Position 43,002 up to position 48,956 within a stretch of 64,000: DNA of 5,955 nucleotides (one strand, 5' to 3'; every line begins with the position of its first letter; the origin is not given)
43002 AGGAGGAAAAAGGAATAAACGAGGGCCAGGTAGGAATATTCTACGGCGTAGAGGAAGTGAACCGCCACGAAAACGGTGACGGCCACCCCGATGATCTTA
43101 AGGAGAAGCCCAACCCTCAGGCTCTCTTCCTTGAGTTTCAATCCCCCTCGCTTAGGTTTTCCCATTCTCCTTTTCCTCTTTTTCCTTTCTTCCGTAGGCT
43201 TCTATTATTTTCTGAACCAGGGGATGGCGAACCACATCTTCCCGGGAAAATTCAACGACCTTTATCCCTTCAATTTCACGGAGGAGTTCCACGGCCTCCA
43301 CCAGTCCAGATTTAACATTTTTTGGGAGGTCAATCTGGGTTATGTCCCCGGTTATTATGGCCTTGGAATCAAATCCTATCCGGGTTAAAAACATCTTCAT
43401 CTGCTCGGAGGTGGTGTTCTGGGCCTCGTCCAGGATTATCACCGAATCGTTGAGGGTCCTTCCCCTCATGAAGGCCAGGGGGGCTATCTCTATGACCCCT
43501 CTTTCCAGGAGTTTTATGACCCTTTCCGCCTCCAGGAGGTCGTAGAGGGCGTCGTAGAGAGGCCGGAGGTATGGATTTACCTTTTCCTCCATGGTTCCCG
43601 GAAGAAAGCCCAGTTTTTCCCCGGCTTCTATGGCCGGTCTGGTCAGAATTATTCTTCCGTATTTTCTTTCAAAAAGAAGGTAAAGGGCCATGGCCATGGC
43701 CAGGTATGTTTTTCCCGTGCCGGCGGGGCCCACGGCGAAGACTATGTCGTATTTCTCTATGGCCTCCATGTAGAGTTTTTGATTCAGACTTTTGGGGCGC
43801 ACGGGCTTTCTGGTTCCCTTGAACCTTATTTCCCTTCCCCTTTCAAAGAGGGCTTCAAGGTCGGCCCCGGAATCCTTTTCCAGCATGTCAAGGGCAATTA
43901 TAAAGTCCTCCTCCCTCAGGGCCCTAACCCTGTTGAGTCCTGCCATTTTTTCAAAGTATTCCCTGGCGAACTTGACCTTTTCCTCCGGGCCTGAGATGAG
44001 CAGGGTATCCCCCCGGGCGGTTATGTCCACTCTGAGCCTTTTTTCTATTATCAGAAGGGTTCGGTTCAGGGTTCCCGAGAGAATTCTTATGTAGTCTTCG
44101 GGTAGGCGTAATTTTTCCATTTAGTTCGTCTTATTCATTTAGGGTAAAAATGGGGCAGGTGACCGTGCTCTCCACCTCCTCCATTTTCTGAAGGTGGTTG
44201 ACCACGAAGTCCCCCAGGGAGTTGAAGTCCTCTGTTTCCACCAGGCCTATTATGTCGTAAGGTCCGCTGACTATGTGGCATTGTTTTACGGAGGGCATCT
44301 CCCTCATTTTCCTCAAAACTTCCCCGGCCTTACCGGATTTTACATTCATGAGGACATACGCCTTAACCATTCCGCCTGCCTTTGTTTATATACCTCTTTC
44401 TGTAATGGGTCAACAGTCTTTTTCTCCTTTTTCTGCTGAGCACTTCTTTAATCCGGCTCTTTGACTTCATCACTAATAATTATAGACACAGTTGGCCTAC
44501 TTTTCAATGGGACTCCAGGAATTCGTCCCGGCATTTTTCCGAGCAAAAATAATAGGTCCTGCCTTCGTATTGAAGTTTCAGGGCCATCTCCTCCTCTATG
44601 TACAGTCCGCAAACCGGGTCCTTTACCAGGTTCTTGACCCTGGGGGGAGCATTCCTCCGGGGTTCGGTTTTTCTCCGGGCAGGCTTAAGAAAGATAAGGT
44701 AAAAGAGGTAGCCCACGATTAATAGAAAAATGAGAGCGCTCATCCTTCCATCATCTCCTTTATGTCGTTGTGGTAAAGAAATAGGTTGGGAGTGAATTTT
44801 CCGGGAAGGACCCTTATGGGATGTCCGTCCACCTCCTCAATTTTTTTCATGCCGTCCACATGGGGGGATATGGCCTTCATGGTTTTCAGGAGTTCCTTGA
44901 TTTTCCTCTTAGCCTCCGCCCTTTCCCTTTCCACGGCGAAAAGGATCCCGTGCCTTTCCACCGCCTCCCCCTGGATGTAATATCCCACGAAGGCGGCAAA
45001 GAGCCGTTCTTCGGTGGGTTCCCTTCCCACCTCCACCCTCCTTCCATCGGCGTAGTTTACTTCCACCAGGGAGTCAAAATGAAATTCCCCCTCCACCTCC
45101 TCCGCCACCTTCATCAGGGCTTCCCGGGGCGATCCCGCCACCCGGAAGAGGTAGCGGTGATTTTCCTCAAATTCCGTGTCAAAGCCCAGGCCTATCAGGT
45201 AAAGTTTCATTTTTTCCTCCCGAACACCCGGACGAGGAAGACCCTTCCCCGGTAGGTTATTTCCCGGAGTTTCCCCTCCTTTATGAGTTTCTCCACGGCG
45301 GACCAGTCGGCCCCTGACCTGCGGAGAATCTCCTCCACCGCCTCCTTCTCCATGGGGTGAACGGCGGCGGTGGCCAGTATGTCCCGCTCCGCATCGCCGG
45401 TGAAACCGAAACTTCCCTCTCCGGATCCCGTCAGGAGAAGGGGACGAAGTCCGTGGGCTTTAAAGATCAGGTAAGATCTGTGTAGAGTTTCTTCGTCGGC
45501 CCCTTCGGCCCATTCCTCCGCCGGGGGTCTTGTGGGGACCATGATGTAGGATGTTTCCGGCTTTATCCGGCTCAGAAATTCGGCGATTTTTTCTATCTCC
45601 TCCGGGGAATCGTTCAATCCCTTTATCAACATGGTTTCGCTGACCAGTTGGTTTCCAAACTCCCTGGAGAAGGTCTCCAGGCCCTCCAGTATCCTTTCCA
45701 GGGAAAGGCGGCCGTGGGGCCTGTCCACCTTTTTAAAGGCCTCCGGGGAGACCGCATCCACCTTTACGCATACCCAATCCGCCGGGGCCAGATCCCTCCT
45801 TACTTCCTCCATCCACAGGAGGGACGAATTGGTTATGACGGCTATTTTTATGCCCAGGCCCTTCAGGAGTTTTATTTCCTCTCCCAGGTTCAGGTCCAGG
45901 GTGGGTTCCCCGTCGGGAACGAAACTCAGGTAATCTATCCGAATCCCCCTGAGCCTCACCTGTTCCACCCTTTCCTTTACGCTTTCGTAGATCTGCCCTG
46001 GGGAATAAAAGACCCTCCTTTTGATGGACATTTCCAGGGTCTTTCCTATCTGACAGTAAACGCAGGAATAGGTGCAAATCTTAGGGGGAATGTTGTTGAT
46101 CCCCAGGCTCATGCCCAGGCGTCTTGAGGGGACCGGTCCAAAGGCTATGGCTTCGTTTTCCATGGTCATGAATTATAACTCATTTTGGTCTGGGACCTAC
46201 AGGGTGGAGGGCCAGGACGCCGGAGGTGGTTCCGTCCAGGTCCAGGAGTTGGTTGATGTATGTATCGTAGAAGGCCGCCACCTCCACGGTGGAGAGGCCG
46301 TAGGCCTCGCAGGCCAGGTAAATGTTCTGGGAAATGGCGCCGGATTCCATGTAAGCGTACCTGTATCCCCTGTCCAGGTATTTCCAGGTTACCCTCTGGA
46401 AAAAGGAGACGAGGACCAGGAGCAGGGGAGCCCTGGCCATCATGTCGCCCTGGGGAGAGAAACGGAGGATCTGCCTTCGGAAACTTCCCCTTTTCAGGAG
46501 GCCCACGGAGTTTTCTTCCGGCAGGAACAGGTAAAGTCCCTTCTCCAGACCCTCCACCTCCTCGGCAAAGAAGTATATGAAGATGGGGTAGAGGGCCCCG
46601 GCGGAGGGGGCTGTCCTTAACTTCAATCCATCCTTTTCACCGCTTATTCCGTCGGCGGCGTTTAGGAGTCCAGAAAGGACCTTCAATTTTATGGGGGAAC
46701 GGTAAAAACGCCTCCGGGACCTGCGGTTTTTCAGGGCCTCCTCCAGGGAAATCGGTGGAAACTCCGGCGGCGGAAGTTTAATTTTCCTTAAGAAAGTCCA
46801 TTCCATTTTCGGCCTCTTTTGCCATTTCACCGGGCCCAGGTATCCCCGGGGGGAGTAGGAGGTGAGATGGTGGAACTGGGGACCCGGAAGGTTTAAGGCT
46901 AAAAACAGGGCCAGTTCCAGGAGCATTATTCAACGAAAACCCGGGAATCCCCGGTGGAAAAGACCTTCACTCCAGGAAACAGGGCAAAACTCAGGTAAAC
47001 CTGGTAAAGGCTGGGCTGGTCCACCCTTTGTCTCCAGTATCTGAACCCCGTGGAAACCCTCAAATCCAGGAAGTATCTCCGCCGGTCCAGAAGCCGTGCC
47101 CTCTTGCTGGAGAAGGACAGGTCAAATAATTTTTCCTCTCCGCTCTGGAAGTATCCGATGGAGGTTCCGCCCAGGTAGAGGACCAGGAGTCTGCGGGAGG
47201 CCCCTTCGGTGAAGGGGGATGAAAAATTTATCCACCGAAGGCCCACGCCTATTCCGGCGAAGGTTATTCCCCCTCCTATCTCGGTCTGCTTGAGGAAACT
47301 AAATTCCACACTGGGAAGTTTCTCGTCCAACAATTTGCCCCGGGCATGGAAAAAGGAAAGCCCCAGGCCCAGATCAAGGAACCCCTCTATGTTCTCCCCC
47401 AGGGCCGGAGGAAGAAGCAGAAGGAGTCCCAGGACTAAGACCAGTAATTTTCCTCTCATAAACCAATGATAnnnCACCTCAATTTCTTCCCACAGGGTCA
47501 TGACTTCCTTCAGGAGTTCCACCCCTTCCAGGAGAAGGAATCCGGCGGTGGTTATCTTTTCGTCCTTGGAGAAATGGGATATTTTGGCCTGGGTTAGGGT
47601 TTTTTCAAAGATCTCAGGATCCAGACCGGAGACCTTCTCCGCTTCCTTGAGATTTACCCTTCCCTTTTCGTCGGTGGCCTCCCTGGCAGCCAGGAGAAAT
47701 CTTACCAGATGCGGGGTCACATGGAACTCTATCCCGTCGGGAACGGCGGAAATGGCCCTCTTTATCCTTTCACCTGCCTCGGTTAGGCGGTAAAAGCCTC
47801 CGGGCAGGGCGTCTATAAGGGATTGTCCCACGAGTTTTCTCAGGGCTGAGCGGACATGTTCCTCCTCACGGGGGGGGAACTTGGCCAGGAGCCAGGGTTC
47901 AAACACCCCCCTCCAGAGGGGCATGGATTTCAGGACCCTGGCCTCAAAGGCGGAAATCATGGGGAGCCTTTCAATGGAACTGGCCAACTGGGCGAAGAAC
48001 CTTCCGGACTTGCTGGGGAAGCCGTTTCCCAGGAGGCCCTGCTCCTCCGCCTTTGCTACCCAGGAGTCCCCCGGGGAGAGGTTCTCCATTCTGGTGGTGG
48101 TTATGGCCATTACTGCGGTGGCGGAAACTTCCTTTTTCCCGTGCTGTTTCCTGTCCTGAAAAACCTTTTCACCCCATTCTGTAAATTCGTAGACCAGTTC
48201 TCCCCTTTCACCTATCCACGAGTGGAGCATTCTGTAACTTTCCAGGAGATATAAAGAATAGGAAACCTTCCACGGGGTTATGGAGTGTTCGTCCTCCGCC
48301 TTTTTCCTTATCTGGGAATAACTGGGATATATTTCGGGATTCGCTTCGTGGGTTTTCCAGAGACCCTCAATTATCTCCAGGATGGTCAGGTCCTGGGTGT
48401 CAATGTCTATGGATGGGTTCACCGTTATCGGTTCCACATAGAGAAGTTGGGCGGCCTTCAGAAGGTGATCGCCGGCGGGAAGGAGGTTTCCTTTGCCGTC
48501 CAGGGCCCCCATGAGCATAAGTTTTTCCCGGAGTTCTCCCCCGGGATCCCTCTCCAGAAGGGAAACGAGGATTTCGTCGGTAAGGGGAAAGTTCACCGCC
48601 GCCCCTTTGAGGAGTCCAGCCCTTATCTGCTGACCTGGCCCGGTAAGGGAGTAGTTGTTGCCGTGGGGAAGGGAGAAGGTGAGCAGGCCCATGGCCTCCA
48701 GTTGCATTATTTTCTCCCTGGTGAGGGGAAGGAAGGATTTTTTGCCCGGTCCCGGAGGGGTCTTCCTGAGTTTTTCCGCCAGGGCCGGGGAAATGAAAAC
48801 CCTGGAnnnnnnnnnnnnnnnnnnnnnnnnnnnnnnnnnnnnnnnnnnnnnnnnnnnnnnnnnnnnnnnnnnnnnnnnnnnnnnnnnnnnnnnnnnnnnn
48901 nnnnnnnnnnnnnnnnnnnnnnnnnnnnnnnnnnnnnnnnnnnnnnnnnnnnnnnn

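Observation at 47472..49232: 586-aa acidic protein made of repeated winged-helix-like units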

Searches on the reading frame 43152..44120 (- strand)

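Call 4: search_protein_families(library=pfam, proteins=[window:43152-44120:-], max_evalue=0.01)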
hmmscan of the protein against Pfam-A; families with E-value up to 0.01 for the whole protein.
window:43152-44120:- (322 aa): 11 families
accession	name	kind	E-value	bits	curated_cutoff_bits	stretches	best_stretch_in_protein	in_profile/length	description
PF02562.22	PhoH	-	5.7e-96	320.3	27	1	107-309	2-204/205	PhoH-like protein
PF13604.12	AAA_30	-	6.1e-07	29.8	27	1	117-264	9-129/191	AAA domain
PF13245.12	AAA_19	-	1.1e-05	26.1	25.1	1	123-263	10-129/134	AAA domain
PF13401.12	AAA_22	-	0.00026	21.8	27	1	126-245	7-105/130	AAA domain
PF13191.12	AAA_16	-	0.0015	19.4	32.6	0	125-236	25-144/167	AAA ATPase domain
PF00270.35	DEAD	-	0.0016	18.6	26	0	114-163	4-54/167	DEAD/DEAH box helicase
PF01695.23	IstB_IS21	-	0.0017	18.3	24.1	1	110-146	78-114/238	IstB-like ATP binding protein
PF20720.3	nSTAND3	-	0.002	18.3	27.2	1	117-151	10-44/155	Novel STAND NTPase 3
PF25199.1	nSTAND_NTPase5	-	0.0047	17.2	34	0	121-162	38-79/145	Novel STAND NTPase 5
PF00004.35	AAA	-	0.0052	17.7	21.2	0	130-193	4-38/131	ATPase family associated with various cellular activities (AAA)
PF05707.18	Zot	-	0.0065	16.4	20.3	0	126-241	2-98/197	Zonular occludens toxin (Zot)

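Call 5: search_protein_families(library=ncbifam, proteins=[window:43152-44120:-], max_evalue=0.01)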
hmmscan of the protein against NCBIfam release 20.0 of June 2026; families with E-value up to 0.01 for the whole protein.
window:43152-44120:- (322 aa): 7 families
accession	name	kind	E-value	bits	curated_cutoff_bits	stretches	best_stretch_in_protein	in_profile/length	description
NF007827.1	PRK10536.1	equivalog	2.3e-65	220.5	380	1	104-309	46-253/253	phosphate starvation-inducible protein PhoH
NF053827.1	RNA5-3helPhoH2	equivalog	1.2e-30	106.9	680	1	107-280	218-396/427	RNA 5'-3' helicase PhoH2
TIGR01447.1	recD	equivalog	0.00031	19.5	310.15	1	114-263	153-301/597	exodeoxyribonuclease V subunit alpha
NF038214.1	IS21_help_AAA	equivalog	0.00048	19.9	200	1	116-146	82-112/232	IS21-like element helper ATPase IstB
NF006616.1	PRK09183.1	subfamily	0.00073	18.9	300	0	112-146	88-122/253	IS21-like element helper ATPase IstB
NF006505.0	PRK08939.1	equivalog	0.0031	16.9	228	0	123-182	155-213/306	primosomal protein DnaI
TIGR01587.1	cas3_core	equivalog_domain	0.0056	15.8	102.45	0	130-162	5-37/358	CRISPR-associated helicase Cas3'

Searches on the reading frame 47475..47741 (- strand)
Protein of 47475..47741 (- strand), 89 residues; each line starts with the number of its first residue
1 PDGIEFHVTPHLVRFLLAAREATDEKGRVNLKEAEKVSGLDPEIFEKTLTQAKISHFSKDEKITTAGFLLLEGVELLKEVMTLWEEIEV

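Call 74: search_protein_families(library=pfam, proteins=[window:47475-47741:-], max_evalue=1)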
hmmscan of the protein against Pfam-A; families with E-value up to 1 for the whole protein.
window:47475-47741:- (89 aa): 1 family
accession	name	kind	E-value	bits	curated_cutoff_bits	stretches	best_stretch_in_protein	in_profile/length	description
PF04458.17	DUF505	-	4.4e-09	35.7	28.7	1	2-73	542-621/622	Protein of unknown function (DUF505)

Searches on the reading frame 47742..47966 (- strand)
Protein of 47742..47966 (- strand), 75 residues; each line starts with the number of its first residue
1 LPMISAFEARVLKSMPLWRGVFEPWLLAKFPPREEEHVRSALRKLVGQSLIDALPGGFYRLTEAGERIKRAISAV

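Call 74: search_protein_families(library=pfam, proteins=[window:47742-47966:-], max_evalue=1)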
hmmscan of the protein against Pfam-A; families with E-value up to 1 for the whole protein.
window:47742-47966:- (75 aa): 1 family
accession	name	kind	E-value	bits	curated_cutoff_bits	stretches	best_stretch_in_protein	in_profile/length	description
PF04458.17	DUF505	-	1.9e-12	46.8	28.7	1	1-75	467-540/622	Protein of unknown function (DUF505)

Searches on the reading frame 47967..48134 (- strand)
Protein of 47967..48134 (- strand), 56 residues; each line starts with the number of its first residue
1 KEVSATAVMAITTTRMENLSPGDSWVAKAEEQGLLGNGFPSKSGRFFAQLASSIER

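Call 74: search_protein_families(library=pfam, proteins=[window:47967-48134:-], max_evalue=1)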
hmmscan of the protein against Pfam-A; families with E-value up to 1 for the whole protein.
window:47967-48134:- (56 aa): 1 family
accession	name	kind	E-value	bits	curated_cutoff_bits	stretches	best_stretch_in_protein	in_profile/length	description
PF04458.17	DUF505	-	3.3e-13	49.3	28.7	1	2-56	412-466/622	Protein of unknown function (DUF505)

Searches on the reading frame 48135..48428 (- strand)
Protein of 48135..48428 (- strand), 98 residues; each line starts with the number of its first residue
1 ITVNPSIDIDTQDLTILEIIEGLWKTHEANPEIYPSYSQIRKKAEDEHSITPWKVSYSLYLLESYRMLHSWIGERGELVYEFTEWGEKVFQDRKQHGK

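Call 74: search_protein_families(library=pfam, proteins=[window:48135-48428:-], max_evalue=1)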
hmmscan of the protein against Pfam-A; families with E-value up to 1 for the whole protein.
window:48135-48428:- (98 aa): 1 family
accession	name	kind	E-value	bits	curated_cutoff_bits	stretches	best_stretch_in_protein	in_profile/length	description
PF04458.17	DUF505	-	6.4e-15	55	28.7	2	52-95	364-408/622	Protein of unknown function (DUF505)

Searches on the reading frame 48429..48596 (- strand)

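Call 74: search_protein_families(library=pfam, proteins=[window:48429-48596:-], max_evalue=1)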
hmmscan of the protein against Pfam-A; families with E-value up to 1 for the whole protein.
window:48429-48596:- (56 aa): 1 family
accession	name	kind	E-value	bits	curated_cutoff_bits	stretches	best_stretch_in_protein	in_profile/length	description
PF04458.17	DUF505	-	0.12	11.2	28.7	1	21-52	239-270/622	Protein of unknown function (DUF505)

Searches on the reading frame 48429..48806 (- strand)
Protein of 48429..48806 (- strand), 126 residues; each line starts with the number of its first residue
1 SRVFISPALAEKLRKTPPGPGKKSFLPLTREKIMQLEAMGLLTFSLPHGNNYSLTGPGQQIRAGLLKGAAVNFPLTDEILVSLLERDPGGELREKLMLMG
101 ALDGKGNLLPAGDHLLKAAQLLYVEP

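Call 61: predict_structure(alignment_id=A4)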
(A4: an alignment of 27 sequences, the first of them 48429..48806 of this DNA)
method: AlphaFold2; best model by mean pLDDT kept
length: 126 residues; sequences in the alignment: 27
mean_pLDDT: 92.3   pTM: 0.87
mean pLDDT of the five models: 92.3, 91.6, 88.9, 85.6, 74.4
residues with pLDDT >= 90: 98; 70-90: 24; 50-70: 4; < 50: 0
segments of 3 or more residues with pLDDT < 50: none
pLDDT, mean of each block of 10 residues (from residue 1): 92 92 88 94 81 95 97 95 87 95 95 98 89
secondary structure, 60 per line:
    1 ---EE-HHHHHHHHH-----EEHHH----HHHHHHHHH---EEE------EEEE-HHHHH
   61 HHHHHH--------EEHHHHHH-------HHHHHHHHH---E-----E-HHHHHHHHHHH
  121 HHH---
elements in order: H7-15 H30-38 E42-44 E51-54 H56-66 H77-82 H90-98 H110-123
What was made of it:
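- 48429..48806 (-): Module 2 (residues 143-268): unit 3 (143-212, PPGPGKK loop, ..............) and unit 4 (213-268, NLLPAG). Unit 3 is the most conserved unit and the only one that is usually basic. When modelled alone the fold is the same (pLDDT 92, pTM 0.87, call 61).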

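Call 63: fold_search(model_id=the predicted structure, library=pdb)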
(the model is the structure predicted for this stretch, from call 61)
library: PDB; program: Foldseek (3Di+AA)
matches with E <= 10: 270; with E <= 0.001: 0
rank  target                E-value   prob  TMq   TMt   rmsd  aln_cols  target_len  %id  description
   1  5cvv_B                2.3e-01  0.14  0.26  0.12   9.7       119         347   16  coniferyl alcohol bound monolignol 4-O-methyltransferase 9 (released 2015-09-16)
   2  6z74_C                3.1e-01  0.14  0.28  0.17  14.4       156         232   17  Structure of the transcriptional repressor Atu1419 (VanR) in complex with a fortuitous citrate from agrobacterium fabr (released 2020-12-02)
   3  7v6l_A                4.5e-01  0.10  0.24  0.12   9.4       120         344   17  LcCOMT in complex with SAH (released 2021-12-29)
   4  9sfp_J                5.1e-01  0.13  0.31  0.05  13.5       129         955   19  Native cytoplasmic lattices from mouse oocytes (released 2026-03-18)
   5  7xp1                  5.1e-01  0.10  0.30  0.22   9.1       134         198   12  Crystal structure of PmiR from Pseudomonas aeruginosa (released 2023-04-12)
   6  2va8_A                5.1e-01  0.10  0.22  0.05  11.9       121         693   17  DNA Repair Helicase Hel308 (released 2008-01-15)
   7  5f8e_B                5.4e-01  0.09  0.28  0.12  12.4       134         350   13  Rv2258c-SAH (released 2016-06-29)
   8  4p9f_B                5.8e-01  0.09  0.26  0.18  13.7       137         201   13  E. coli McbR/YncC (released 2015-01-14)
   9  3pyw                  5.8e-01  0.06  0.21  0.17  13.0       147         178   14  The structure of the SLH domain from B. anthracis surface array protein at 1.8A (released 2011-04-27)
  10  3ihu_B                6.6e-01  0.10  0.26  0.19  11.1       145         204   14  Crystal structure of DNA binding protein (YP_298823.1) from Ralstonia eutropha JMP134 at 1.92 A resolution (released 2009-08-11)
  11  9gu4                  7.4e-01  0.16  0.38  0.13  11.1       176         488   11  Crystal structure of NLRP3 in complex with inhibitor NP3-253 (released 2024-12-11)
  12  6o5c_A                7.4e-01  0.13  0.31  0.20  10.6       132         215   12  X-ray crystal structure of metal-dependent transcriptional regulator MtsR (released 2019-06-12)
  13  6ep3_A                8.4e-01  0.08  0.27  0.17  13.8       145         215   14  Lar controls the expression of the Listeria monocytogenes agr system and mediates virulence. (released 2018-07-25)
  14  8r0a_B                8.4e-01  0.08  0.22  0.03  11.0       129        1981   12  Cryo-EM structure of the cross-exon pre-B+5'ss complex (released 2024-05-22)
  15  5m52_B                9.0e-01  0.08  0.23  0.03  11.9       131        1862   15  Crystal structure of yeast Brr2 full-lenght in complex with Prp8 Jab1 domain (released 2016-12-07)
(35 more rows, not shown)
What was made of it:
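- Closest known: Tandem-wH pair proteins. Different: The best E was 0.23 at prob 0.14 (call 63).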

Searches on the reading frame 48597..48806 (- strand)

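Call 74: search_protein_families(library=pfam, proteins=[window:48597-48806:-], max_evalue=1)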
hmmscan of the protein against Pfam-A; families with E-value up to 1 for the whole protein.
window:48597-48806:- (70 aa): 1 family
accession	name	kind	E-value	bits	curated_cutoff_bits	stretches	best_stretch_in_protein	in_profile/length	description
PF04458.17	DUF505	-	3.1e-15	56.1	28.7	1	2-68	144-210/622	Protein of unknown function (DUF505)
